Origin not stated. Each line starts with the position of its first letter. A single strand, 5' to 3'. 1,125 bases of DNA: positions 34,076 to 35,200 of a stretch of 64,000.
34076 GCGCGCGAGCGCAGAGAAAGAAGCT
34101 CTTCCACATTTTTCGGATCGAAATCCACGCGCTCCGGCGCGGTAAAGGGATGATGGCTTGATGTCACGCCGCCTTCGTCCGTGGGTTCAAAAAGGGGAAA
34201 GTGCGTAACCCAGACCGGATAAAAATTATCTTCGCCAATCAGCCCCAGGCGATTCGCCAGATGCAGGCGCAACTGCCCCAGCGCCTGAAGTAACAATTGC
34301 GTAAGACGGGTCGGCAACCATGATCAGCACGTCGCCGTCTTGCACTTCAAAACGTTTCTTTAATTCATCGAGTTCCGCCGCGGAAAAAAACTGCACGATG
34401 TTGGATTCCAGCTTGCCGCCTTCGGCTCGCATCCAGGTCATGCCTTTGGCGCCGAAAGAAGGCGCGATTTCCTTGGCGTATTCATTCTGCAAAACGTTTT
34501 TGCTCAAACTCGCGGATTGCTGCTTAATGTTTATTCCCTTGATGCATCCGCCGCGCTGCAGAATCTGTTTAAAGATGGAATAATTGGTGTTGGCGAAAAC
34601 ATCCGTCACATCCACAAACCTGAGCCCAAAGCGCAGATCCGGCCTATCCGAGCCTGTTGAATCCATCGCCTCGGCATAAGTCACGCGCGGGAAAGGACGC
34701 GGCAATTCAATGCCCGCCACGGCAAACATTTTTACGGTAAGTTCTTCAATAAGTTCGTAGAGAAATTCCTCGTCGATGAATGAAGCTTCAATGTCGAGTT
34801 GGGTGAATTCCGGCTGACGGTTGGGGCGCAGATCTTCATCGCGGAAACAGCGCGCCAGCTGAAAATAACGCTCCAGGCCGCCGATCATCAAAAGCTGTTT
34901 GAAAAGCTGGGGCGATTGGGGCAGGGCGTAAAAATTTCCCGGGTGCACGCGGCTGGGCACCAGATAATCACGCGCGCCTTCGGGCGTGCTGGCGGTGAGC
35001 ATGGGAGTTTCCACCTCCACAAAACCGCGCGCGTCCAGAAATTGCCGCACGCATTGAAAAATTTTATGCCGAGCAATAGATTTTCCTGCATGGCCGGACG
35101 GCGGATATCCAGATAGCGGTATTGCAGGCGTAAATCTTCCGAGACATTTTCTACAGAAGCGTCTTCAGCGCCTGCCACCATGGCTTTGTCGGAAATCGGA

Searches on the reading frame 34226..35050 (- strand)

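Call 26: search_protein_families(library=pfam, proteins=[window:34226-35050:-], max_evalue=0.00001)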
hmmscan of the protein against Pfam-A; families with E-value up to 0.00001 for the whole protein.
window:34226-35050:- (274 aa): 2 families
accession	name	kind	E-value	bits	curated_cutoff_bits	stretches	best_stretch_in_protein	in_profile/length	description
PF00152.25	tRNA-synt_2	-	4.5e-60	203.7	25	1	1-152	32-185/308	tRNA synthetases class II (D, K and N)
PF02938.19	GAD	-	2.1e-18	66.8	23.4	1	160-249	1-88/95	GAD domain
